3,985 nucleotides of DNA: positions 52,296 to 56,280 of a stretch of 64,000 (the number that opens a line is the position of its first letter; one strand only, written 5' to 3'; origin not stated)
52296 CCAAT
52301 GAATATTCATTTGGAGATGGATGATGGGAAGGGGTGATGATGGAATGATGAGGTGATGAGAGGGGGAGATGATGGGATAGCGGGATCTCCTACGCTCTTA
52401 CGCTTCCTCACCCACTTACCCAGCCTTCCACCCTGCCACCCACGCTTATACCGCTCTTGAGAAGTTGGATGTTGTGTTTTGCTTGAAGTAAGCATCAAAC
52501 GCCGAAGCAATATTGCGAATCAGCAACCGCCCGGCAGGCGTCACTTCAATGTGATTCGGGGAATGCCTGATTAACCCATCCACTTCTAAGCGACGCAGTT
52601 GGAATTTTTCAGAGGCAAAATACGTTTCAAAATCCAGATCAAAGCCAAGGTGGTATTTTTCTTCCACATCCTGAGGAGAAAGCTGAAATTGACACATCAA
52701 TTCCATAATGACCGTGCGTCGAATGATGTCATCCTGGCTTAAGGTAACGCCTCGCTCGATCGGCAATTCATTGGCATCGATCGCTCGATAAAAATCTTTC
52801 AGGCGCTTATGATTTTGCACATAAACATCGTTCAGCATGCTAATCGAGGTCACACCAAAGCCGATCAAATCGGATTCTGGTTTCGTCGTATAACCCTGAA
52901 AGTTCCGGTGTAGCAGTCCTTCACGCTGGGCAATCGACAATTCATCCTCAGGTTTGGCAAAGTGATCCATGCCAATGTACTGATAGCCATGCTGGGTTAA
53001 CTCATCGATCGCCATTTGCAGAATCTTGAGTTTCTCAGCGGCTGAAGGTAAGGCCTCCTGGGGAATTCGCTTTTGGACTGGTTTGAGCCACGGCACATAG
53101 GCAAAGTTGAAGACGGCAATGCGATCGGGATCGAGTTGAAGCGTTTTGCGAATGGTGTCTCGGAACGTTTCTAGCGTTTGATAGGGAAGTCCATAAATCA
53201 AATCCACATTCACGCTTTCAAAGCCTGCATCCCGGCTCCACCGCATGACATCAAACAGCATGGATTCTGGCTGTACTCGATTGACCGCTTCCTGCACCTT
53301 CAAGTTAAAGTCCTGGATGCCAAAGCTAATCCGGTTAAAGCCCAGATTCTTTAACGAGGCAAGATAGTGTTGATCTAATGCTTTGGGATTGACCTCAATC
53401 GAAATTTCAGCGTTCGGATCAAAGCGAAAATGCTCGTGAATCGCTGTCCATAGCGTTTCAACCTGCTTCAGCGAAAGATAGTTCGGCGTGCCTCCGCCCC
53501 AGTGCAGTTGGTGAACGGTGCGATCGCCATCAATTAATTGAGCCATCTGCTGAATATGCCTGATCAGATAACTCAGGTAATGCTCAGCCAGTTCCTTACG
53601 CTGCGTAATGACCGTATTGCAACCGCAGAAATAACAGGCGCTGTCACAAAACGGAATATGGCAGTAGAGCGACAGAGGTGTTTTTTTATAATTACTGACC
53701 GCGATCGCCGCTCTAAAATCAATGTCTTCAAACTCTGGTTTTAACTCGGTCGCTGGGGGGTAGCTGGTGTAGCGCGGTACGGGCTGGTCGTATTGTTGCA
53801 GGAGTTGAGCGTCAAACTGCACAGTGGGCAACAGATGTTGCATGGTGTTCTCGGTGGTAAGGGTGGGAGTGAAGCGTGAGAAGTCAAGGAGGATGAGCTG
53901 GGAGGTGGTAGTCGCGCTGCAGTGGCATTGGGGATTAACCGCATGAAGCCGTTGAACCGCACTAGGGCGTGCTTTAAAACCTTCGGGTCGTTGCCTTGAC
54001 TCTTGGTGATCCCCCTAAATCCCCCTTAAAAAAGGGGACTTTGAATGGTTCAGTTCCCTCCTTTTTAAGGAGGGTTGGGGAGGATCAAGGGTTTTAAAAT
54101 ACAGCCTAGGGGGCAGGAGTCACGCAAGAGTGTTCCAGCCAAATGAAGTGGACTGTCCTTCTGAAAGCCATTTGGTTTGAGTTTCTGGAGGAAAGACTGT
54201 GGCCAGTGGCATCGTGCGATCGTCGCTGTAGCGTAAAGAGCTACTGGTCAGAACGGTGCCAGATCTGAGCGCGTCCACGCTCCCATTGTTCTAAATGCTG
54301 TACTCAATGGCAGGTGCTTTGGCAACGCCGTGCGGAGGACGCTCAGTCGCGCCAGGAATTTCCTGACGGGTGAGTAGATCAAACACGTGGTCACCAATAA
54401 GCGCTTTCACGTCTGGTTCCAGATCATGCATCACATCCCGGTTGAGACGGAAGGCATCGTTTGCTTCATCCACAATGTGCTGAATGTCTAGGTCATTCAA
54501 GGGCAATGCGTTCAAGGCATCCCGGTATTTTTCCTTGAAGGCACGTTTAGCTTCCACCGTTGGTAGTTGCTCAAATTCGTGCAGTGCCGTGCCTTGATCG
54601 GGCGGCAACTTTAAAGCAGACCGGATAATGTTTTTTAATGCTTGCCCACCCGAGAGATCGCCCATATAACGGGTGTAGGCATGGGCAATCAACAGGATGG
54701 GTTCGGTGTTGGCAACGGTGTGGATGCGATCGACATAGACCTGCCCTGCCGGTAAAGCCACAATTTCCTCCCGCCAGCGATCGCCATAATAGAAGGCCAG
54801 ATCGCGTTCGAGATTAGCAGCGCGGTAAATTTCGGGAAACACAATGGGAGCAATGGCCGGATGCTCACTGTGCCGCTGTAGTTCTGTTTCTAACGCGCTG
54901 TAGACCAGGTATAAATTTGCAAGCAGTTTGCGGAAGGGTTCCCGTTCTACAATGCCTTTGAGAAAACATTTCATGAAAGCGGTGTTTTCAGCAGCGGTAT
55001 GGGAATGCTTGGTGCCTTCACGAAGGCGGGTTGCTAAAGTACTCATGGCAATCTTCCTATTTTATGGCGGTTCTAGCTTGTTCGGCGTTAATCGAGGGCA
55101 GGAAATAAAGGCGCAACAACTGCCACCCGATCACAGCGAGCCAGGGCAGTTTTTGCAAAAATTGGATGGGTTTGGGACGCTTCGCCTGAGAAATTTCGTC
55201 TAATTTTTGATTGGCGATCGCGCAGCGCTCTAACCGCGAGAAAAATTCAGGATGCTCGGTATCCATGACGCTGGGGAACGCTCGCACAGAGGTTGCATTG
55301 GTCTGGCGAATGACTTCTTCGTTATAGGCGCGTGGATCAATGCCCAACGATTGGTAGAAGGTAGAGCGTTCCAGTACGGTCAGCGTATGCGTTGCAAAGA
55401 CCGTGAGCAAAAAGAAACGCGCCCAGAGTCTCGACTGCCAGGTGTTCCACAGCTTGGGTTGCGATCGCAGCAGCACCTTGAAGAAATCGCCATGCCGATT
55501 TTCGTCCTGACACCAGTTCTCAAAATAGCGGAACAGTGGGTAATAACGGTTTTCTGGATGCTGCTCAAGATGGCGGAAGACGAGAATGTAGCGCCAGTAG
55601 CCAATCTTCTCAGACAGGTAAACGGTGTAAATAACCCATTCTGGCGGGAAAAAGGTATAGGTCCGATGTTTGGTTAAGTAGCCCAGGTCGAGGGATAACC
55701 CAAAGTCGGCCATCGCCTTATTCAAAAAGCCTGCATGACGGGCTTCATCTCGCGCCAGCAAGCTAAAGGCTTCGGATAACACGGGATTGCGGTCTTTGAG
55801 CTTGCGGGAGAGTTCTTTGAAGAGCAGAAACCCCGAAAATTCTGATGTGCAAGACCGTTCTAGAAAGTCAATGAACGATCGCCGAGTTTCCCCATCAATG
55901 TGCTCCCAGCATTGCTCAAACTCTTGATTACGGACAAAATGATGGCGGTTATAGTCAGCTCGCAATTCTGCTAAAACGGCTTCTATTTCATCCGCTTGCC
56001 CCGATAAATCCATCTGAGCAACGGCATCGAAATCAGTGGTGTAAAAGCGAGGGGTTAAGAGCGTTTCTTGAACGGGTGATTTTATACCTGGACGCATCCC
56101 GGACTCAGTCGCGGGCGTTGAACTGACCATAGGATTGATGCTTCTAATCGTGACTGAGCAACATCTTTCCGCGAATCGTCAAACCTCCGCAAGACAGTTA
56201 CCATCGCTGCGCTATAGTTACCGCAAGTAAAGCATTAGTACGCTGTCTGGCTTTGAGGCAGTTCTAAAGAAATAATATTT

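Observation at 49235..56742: Low-oxygen tetrapyrrole/lipid cluster: acsF(chlAII)-ho2-hemN-bchE-like-desaturase with divergent HxlR regulator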

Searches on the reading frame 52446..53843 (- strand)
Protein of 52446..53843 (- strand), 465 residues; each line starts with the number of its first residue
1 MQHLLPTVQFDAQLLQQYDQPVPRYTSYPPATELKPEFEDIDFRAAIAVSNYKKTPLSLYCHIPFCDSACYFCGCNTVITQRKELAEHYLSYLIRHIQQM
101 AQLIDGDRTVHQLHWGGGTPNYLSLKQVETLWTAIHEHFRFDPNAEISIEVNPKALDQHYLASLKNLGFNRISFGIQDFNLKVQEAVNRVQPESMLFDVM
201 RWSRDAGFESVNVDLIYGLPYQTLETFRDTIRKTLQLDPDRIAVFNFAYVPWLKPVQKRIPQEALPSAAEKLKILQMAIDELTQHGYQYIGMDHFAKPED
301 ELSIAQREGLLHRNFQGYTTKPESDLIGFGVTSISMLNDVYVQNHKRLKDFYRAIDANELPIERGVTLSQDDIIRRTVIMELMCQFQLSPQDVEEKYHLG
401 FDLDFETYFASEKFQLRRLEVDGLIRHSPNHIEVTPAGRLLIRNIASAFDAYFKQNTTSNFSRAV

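Call 3: search_protein_families(library=pfam, proteins=[window:52446-53843:-], max_evalue=0.01)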
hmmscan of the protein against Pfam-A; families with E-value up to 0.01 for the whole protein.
window:52446-53843:- (465 aa): 2 families
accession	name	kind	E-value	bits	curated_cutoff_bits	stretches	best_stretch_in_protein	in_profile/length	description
PF04055.27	Radical_SAM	-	4.5e-24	85.9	29.5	1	61-232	2-164/166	Radical SAM superfamily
PF06969.22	HemN_C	-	2.3e-11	44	24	1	368-441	1-67/67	HemN C-terminal domain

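Call 4: search_protein_families(library=ncbifam, proteins=[window:52446-53843:-], max_evalue=0.001)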
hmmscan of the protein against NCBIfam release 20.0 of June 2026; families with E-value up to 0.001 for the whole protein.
window:52446-53843:- (465 aa): 21 families
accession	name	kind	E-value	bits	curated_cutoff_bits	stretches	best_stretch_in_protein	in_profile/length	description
TIGR00538.1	hemN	equivalog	4.7e-216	717.9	324.95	1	9-465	2-454/454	oxygen-independent coproporphyrinogen III oxidase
NF006067.1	PRK08208.1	equivalog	1.7e-58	198.6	380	1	27-440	8-405/427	STM4012 family radical SAM protein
TIGR04107.1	rSAM_HutW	equivalog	5.6e-50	170.4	400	1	53-449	36-414/419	heme anaerobic degradation radical SAM methyltransferase ChuW/HutW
TIGR00539.1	hemN_rel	equivalog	1.4e-46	159.3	205.4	1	57-298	1-237/361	radical SAM family heme chaperone HemW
TIGR03994.1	rSAM_HemZ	equivalog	3.3e-39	135.2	321.4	1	50-248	79-277/401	coproporphyrinogen dehydrogenase HemZ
NF006064.0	PRK08207.2-2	equivalog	2.9e-34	118.9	504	1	54-250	142-341/465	coproporphyrinogen III oxidase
NF006385.0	PRK08629.1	equivalog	2.1e-32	112.4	355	1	56-443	52-407/439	coproporphyrinogen III oxidase family protein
NF006060.0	PRK08207.1-3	equivalog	3.9e-27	95.2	653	1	49-247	142-344/477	coproporphyrinogen III oxidase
NF005133.0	PRK06582.1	equivalog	4.6e-26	91.7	597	1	52-401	7-347/390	coproporphyrinogen III oxidase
NF004567.0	PRK05904.1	equivalog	4.5e-24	85.3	355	1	57-246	7-191/353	coproporphyrinogen III oxidase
NF006061.0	PRK08207.1-4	equivalog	5.2e-24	84.9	702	1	55-249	172-370/501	coproporphyrinogen III oxidase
NF006062.0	PRK08207.1-5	equivalog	4.1e-20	72.1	1007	1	49-246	141-342/476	coproporphyrinogen III oxidase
NF006063.0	PRK08207.2-1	equivalog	3.5e-19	68.8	1074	1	49-248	185-387/518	coproporphyrinogen III oxidase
NF006066.0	PRK08207.2-5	equivalog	5.5e-19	68.2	1117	1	57-249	191-386/518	coproporphyrinogen III oxidase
NF006059.0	PRK08207.1-1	equivalog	4.6e-18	65.2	1012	1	52-249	166-368/496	coproporphyrinogen III oxidase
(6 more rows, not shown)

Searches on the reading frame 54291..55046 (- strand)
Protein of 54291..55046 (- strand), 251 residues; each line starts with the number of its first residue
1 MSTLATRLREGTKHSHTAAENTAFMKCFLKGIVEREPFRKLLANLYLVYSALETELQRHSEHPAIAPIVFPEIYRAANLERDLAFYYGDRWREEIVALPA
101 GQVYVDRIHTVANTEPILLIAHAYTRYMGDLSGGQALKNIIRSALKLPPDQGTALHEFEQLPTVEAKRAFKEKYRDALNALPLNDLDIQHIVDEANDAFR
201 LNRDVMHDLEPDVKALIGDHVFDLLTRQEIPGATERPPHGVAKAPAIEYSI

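Call 3: search_protein_families(library=pfam, proteins=[window:54291-55046:-], max_evalue=0.01)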
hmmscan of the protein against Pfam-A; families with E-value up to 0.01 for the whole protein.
window:54291-55046:- (251 aa): 1 family
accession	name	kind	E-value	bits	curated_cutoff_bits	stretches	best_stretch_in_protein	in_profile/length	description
PF01126.25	Heme_oxygenase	-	1.2e-80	270.6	23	1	3-208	2-204/204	Heme oxygenase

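Call 4: search_protein_families(library=ncbifam, proteins=[window:54291-55046:-], max_evalue=0.001)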
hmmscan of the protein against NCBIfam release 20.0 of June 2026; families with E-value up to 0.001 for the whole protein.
window:54291-55046:- (251 aa): 0 families

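Call 11: search_solved_structures(query=window:54291-55046:-, max_evalue=1e-10, show_alignments=3)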
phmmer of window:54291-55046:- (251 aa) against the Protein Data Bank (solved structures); distinct sequences matched with E-value up to 1e-10: 31.
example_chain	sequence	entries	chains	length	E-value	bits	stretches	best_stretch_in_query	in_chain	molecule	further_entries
1wov_A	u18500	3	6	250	2.7e-95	321.7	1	1-236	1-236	Heme oxygenase 2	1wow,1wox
1we1_A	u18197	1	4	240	9.7e-75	254.4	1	3-235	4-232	Heme oxygenase 1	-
2q32_A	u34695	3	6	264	2.2e-58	200.8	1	2-212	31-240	Heme oxygenase 2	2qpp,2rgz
5uc8_A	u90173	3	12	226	8.8e-58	198.9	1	2-210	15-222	Heme oxygenase 2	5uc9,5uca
4wmh_A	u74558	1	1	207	4.5e-57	196.5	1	4-209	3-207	Heme oxygenase 2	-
1ni6_A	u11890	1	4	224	1.2e-56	195.2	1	4-210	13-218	Heme oxygenase 1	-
1n3u_A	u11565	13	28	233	1.2e-56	195.1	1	4-210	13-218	heme oxygenase 1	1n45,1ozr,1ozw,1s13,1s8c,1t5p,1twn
6eha_A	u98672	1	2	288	1.5e-56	194.9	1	4-211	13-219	Heme oxygenase 1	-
1xk2_A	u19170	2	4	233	6e-56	192.8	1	4-210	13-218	Heme oxygenase 1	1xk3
1xjz_A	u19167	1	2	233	8.6e-56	192.3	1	4-210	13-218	Heme oxygenase 1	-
1oyk_A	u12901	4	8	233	1.6e-55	191.5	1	4-210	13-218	Heme oxygenase 1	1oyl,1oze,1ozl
5btq_A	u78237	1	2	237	1.6e-55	191.4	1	4-210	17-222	Heme oxygenase 1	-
4wd4_A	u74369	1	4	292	2e-55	191.2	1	4-211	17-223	Heme oxygenase 1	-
1xk0_A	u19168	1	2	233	4.4e-55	190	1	4-210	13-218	Heme oxygenase 1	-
1xk1_A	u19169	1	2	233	8.5e-55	189.1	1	4-210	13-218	Heme oxygenase 1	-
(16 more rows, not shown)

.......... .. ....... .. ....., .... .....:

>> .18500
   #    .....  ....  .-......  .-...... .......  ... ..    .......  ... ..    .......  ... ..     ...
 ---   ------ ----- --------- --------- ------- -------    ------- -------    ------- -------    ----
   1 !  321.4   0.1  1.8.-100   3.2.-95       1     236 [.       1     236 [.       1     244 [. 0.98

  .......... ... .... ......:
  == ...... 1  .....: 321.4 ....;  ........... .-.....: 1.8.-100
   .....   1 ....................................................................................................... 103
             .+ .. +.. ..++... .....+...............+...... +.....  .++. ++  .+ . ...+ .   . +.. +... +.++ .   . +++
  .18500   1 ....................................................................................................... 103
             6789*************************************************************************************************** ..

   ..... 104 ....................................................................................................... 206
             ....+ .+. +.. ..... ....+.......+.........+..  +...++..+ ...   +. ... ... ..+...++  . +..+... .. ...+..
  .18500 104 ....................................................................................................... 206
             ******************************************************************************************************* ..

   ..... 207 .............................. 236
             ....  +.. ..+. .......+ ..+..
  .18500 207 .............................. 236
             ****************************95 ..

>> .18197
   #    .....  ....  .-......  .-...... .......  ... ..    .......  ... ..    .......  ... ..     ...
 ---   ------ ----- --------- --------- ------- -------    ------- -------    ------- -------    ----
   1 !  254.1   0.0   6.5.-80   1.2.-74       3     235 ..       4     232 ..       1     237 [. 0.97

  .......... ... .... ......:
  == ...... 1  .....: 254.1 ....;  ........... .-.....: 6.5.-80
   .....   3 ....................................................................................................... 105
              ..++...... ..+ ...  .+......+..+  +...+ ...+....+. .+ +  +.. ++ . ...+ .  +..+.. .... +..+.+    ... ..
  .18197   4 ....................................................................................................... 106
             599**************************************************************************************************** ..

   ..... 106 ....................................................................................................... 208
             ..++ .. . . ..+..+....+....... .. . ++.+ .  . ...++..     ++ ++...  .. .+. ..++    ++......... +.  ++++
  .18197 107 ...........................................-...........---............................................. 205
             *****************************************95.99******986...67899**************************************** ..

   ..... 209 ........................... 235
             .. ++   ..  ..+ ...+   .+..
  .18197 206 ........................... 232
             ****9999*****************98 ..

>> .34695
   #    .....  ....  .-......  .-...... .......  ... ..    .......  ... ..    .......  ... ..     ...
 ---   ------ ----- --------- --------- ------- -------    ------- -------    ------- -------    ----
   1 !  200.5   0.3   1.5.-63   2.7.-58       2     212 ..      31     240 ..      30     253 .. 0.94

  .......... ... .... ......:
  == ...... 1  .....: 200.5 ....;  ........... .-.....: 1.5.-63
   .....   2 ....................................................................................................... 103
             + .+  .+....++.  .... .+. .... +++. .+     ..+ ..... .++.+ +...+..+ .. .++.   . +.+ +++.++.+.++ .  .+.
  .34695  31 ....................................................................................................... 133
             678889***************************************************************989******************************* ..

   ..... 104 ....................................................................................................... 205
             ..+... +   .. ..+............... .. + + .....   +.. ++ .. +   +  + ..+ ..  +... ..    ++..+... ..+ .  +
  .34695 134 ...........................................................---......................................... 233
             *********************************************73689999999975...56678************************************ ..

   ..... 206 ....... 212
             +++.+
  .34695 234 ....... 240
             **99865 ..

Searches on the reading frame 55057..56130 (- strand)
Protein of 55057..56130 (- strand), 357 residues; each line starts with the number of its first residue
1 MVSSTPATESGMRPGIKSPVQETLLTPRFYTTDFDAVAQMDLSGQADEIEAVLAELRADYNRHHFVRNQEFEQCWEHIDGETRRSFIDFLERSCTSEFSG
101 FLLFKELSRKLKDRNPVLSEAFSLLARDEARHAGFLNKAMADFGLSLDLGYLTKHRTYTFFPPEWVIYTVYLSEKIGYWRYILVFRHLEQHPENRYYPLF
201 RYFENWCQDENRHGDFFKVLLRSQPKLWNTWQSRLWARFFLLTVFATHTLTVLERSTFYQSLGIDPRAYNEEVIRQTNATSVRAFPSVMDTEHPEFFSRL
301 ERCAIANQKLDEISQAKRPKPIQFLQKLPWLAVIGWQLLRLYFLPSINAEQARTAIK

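Call 3: search_protein_families(library=pfam, proteins=[window:55057-56130:-], max_evalue=0.01)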
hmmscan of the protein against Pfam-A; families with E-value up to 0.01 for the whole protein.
window:55057-56130:- (357 aa): 1 family
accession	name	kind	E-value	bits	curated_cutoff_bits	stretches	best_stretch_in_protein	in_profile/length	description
PF02915.23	Rubrerythrin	-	2.2e-40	138.7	22.8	1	88-220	1-136/137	Rubrerythrin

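Call 4: search_protein_families(library=ncbifam, proteins=[window:55057-56130:-], max_evalue=0.001)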
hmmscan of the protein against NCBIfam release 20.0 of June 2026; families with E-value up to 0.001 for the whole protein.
window:55057-56130:- (357 aa): 2 families
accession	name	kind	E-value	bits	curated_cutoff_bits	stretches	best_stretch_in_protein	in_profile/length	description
NF010172.0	PRK13654.1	subfamily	3.8e-169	562.5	391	1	7-356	11-358/361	magnesium-protoporphyrin IX monomethyl ester cyclase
TIGR02029.1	AcsF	equivalog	1e-155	518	192.5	1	14-348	2-336/337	magnesium-protoporphyrin IX monomethyl ester (oxidative) cyclase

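Call 21: find_related_loci(query=A1, collection=genome_contigs, flank=10000)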
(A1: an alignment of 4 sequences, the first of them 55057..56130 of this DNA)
Query A1 (357 aa) in genome_contigs; peptide patterns used: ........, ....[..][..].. (x = any residue, [..] = any of these).
600 stretches matched a pattern (row limit reached: there are more); 598 encode a relative of the query (tblastn E <= 1e-3); the best 80 are kept; 80 distinct loci.
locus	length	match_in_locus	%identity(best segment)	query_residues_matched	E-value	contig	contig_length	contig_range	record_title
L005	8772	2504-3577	82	1-357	0e+0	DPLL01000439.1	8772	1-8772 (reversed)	MAG TPA_asm: Microcoleaceae cyanobacterium UBA9251 contig_440, whole genome shotgun sequence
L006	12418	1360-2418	79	1-356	0e+0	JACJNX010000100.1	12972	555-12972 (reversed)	Cyanobacteria bacterium FACHB-63 contig100, whole genome shotgun sequence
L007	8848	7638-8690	74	5-356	0e+0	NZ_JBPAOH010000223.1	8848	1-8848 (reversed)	Tolypothrix sp. VBCCA 56010 strain VBCCA:56010 contig00223, whole genome shotgun sequence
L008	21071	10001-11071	72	1-356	0e+0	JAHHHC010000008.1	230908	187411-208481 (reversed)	MAG: Desmonostoc vinosum HA7617-LM4 scaffold_31_c1, whole genome shotgun sequence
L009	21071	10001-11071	70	1-356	1e-178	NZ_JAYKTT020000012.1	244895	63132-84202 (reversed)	Chlorogloeopsis sp. ULAP02 14, whole genome shotgun sequence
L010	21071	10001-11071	71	1-356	4e-177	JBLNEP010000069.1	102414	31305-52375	MAG: Actinomycetota bacterium isolate MAG69 PRJNA853613_bin2_renamed_68, whole genome shotgun sequence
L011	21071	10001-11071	69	1-356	9e-177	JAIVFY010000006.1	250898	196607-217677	Nostoc sp. XA013 NODE_6_length_250898_cov_156.896647, whole genome shotgun sequence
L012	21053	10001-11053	71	5-356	6e-176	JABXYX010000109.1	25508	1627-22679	Brasilonema sp. CT11 contig1502, whole genome shotgun sequence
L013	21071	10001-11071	69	1-356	5e-176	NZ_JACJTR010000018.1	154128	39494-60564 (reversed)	Nostoc sp. FACHB-892 contig18, whole genome shotgun sequence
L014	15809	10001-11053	70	5-356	1e-175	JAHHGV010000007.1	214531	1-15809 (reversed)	MAG: Brasilonema angustatum HA4187-MV1 scaffold_44_c1, whole genome shotgun sequence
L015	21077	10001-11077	70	1-356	3e-175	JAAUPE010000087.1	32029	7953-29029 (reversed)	MAG: Calothrix sp. CSU_2_0 NODE_346_length_32029_cov_5.23271, whole genome shotgun sequence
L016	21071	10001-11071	68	1-356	2e-175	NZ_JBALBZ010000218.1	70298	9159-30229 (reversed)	MAG: Nostoc sp. isolate P10246 bin 10 NODE_114_length_70298_cov_102.138598, whole genome shotgun sequence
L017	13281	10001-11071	70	1-356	1e-174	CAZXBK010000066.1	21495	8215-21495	MAG TPA_asm: uncultured Synechococcus sp. isolate SRP135972_co2_148 genome assembly, contig: NODE_1873_length_21495_cov_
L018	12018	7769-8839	69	1-356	3e-174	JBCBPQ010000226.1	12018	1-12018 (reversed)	MAG: Cyanobacteria bacterium J06633_8 k141_505330_length_12018_cov_34.8972, whole genome shotgun sequence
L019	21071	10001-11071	72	1-356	1e-170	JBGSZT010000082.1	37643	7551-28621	MAG: Synechocystis sp. isolate JTS-AC55 k141_3141869, whole genome shotgun sequence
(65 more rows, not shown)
